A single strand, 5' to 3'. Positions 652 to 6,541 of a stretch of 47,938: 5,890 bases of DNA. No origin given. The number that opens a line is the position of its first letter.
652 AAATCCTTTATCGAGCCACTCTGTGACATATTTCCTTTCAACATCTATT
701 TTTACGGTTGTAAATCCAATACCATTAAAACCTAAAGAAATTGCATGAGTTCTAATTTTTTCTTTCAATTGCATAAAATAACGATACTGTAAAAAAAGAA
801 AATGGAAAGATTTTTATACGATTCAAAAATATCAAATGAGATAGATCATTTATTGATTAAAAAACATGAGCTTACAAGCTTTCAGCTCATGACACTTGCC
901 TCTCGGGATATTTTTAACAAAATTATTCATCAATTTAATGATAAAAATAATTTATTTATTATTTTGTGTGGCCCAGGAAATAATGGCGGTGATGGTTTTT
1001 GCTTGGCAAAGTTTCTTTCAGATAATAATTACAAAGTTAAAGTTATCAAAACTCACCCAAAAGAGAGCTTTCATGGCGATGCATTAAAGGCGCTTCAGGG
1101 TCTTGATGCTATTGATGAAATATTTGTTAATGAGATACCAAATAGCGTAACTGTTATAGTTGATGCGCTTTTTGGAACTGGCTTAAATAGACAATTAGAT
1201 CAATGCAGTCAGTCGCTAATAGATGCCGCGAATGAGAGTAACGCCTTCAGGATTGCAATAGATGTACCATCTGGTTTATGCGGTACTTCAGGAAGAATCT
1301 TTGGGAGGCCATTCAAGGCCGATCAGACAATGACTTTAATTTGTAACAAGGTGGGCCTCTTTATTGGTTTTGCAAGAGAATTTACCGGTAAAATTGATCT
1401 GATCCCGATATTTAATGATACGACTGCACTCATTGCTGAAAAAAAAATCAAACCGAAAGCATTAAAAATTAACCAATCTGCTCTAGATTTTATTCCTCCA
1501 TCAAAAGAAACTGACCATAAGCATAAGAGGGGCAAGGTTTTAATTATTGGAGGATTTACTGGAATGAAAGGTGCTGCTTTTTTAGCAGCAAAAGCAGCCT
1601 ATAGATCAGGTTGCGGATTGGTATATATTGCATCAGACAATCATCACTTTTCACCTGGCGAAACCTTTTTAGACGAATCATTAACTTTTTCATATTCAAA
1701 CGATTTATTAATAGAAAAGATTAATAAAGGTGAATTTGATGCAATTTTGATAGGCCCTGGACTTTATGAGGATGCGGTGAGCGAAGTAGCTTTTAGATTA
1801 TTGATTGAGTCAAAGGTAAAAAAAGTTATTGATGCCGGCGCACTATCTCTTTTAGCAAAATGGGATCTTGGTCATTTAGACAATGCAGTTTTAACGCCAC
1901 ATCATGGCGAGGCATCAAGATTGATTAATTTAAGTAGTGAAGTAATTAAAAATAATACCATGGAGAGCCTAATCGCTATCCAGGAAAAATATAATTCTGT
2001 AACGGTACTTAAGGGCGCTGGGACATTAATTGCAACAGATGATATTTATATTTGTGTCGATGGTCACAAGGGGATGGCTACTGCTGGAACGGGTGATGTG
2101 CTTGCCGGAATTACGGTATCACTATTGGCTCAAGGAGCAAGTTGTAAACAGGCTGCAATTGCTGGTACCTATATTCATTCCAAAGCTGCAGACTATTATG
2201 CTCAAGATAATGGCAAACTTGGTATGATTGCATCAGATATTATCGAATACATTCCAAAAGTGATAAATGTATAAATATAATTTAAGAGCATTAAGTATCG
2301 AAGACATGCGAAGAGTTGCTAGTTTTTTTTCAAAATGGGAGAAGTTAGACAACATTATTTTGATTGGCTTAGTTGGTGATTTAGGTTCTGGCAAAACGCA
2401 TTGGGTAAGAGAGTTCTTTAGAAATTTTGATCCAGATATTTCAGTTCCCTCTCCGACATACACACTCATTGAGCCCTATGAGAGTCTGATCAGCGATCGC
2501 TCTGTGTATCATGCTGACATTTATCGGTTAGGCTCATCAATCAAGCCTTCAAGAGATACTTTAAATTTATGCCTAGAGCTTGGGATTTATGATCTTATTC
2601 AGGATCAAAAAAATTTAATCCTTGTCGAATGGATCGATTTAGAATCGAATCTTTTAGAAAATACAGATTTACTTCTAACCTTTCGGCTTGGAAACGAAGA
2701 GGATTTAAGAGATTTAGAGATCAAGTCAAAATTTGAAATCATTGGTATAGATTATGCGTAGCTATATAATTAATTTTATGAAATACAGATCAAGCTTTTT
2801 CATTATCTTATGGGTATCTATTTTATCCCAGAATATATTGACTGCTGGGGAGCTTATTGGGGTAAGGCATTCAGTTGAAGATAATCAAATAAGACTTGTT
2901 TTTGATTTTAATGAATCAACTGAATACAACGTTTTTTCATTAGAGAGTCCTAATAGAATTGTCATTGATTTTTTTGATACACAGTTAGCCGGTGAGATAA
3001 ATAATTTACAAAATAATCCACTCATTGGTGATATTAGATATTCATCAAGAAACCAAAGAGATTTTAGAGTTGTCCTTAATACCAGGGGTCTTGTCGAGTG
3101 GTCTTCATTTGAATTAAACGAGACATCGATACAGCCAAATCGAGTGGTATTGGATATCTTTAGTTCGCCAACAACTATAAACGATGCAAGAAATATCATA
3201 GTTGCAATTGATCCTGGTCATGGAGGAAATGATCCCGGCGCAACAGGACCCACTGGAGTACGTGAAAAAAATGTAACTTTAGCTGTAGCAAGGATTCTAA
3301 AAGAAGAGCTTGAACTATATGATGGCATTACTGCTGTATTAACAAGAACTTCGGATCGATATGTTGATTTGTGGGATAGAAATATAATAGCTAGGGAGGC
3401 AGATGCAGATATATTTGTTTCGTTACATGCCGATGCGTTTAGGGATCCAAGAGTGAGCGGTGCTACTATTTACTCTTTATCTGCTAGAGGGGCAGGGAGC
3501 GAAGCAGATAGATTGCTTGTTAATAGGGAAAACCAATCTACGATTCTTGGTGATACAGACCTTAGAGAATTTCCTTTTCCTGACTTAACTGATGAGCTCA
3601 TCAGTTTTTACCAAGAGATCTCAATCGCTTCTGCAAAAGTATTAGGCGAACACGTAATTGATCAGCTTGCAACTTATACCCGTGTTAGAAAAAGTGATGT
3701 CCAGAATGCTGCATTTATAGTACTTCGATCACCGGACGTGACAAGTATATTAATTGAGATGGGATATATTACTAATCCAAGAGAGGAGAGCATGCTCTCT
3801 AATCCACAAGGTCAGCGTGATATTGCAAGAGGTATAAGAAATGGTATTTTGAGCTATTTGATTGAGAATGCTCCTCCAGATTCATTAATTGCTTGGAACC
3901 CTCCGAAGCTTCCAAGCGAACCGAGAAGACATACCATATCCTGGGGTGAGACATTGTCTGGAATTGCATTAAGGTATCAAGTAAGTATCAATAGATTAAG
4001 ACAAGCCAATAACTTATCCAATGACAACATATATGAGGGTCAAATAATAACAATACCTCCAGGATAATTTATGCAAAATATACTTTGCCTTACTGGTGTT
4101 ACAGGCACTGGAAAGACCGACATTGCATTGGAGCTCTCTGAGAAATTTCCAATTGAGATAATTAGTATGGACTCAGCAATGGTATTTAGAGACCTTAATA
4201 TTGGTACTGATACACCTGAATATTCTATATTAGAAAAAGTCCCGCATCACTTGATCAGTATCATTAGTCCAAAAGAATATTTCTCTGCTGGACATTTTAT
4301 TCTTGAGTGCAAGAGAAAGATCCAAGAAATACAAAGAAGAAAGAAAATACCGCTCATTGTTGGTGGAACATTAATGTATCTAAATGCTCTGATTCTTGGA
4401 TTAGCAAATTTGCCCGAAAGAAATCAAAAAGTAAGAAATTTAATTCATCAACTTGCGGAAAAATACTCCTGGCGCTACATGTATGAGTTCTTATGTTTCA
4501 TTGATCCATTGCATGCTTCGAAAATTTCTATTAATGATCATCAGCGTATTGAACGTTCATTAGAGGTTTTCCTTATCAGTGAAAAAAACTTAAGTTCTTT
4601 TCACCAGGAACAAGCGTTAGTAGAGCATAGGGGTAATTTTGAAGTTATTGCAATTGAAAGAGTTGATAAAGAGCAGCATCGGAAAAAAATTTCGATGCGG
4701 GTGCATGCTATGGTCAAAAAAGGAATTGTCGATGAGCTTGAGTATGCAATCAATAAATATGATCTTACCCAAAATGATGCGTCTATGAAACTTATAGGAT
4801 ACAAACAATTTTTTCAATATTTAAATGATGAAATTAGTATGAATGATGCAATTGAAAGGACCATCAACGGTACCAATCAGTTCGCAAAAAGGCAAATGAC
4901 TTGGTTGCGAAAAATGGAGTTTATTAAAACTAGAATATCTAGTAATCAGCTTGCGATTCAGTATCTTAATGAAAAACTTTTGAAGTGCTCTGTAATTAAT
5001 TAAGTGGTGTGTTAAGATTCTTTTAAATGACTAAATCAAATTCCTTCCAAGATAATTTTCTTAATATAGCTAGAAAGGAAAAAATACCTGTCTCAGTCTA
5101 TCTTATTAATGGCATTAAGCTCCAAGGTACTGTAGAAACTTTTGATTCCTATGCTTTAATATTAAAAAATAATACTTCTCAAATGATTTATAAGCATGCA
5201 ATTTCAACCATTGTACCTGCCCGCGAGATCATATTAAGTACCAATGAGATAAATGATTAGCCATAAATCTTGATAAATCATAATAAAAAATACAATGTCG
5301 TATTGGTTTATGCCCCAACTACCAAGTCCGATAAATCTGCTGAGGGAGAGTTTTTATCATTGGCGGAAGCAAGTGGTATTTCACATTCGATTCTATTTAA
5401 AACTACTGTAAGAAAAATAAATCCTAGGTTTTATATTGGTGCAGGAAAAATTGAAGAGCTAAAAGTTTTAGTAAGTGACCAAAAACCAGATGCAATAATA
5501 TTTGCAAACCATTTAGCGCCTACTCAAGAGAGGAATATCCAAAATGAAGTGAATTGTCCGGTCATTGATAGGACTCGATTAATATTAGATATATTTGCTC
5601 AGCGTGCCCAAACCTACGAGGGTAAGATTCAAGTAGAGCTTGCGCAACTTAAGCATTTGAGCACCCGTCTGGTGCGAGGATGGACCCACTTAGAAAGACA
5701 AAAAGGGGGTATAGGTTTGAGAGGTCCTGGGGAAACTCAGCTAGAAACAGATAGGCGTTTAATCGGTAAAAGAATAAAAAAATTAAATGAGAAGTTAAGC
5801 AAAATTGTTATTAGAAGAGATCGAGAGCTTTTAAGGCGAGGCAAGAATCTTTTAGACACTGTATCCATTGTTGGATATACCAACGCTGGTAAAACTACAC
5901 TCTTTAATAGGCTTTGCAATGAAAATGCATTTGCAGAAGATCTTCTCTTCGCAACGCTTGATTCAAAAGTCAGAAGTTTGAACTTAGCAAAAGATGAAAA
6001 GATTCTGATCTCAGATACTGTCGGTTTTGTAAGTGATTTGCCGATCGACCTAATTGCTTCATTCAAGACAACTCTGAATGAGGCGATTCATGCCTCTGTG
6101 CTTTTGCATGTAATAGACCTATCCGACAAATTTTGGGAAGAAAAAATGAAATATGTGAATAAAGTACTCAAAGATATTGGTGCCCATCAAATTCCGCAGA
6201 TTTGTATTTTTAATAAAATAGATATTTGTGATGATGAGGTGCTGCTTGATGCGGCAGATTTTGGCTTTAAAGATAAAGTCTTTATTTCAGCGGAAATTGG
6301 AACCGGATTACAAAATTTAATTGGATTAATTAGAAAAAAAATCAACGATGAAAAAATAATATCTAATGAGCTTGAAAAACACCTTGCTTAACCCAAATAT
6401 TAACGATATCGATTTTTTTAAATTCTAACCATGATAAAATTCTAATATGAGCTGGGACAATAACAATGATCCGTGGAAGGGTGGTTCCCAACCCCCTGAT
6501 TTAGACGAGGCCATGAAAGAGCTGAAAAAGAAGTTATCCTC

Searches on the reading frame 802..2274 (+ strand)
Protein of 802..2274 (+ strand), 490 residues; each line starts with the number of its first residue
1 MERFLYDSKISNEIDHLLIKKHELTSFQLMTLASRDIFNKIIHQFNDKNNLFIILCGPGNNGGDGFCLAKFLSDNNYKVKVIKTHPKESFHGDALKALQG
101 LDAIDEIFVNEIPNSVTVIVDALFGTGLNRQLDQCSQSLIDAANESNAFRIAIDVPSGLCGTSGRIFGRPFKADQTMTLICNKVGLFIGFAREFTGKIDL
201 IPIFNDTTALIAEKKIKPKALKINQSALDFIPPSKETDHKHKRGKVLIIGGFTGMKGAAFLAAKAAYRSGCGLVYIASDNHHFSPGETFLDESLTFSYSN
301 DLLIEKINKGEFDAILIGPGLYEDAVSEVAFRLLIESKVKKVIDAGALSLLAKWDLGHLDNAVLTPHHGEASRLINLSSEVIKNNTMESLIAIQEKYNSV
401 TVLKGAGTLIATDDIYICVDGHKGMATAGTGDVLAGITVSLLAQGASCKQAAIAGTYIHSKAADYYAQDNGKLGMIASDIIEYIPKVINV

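Call 23: search_protein_families(library=pfam, proteins=[window:802-2274:+], max_evalue=0.001)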
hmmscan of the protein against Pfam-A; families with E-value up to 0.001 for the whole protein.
window:802-2274:+ (490 aa): 2 families
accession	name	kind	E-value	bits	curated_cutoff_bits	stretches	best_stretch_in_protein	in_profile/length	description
PF01256.23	Carb_kinase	-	1.3e-49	169.3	27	1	246-486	1-242/242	NAD(P)H-hydrate dehydratase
PF03853.21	YjeF_N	-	1.7e-36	126.2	24.9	1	28-185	3-169/169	YjeF-related protein N-terminus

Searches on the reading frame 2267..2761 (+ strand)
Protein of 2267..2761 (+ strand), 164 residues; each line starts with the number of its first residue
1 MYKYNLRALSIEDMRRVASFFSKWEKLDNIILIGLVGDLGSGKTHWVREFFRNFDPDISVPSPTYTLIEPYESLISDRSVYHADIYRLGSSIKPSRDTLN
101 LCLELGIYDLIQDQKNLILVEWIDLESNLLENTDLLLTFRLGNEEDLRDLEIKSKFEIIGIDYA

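Call 23: search_protein_families(library=pfam, proteins=[window:2267-2761:+], max_evalue=0.001)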
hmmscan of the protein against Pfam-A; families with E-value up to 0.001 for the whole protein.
window:2267-2761:+ (164 aa): 1 family
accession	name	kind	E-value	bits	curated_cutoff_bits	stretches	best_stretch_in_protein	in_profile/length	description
PF02367.23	TsaE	-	2e-21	76.7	26.6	1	12-140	5-119/128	Threonylcarbamoyl adenosine biosynthesis protein TsaE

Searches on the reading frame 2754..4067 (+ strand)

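Call 23: search_protein_families(library=pfam, proteins=[window:2754-4067:+], max_evalue=0.001)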
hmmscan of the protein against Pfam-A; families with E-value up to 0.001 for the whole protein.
window:2754-4067:+ (437 aa): 4 families
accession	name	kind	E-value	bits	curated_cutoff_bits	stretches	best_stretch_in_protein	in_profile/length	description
PF01520.23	Amidase_3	-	9.2e-45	153.2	27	1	150-366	1-173/174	N-acetylmuramoyl-L-alanine amidase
PF11741.13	AMIN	-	5.1e-15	55.8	20.5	1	42-134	7-100/101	AMIN domain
PF01476.26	LysM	-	7.1e-14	51.9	20.9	1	393-435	1-43/43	LysM domain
PF23473.1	LysM3_LYK4_5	-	3.6e-06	27.4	29.3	1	395-428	7-40/48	LYK4/5 LysM3 domain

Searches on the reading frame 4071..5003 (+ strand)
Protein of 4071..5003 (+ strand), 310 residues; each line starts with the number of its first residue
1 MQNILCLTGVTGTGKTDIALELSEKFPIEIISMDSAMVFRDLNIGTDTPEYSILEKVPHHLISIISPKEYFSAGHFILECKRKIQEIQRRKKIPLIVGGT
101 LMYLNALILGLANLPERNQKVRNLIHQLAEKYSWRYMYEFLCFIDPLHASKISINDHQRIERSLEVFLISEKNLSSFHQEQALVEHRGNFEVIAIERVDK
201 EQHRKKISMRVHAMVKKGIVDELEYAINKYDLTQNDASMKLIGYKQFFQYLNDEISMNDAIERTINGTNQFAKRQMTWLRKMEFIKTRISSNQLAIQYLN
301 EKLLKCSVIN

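Call 23: search_protein_families(library=pfam, proteins=[window:4071-5003:+], max_evalue=0.001)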
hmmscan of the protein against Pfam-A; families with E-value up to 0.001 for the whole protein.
window:4071-5003:+ (310 aa): 2 families
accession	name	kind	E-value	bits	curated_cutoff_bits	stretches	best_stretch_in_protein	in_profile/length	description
PF01715.23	IPPT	-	4.4e-70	236.6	23.6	1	38-281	2-242/243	IPP transferase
PF01745.22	IPT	-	3.1e-05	24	20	0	4-57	3-56/233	Isopentenyl transferase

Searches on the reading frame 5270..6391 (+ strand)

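Call 23: search_protein_families(library=pfam, proteins=[window:5270-6391:+], max_evalue=0.001)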
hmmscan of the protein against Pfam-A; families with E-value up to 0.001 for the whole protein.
window:5270-6391:+ (373 aa): 6 families
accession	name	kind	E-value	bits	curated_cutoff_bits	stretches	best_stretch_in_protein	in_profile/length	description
PF16360.10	GTP-bdg_M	-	2.5e-28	98.9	29.5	1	112-187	1-76/79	GTP-binding GTPase Middle Region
PF13167.11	GTP-bdg_N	-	5e-24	85.1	25.4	1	27-110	6-89/89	GTP-binding GTPase N-terminal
PF01926.29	MMR_HSR1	-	1.3e-19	70.8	21.9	1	197-316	1-113/113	50S ribosome-binding GTPase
PF02421.24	FeoB_N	-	0.0001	22.3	27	1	197-259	2-63/156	Ferrous iron transport protein B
PF03193.22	RsgA_GTPase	-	0.00047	20.5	30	0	285-325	31-76/174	RsgA GTPase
PF16897.10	MMR_HSR1_Xtn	-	0.00071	20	35.2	0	308-358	56-104/106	C-terminal region of MMR_HSR1 domain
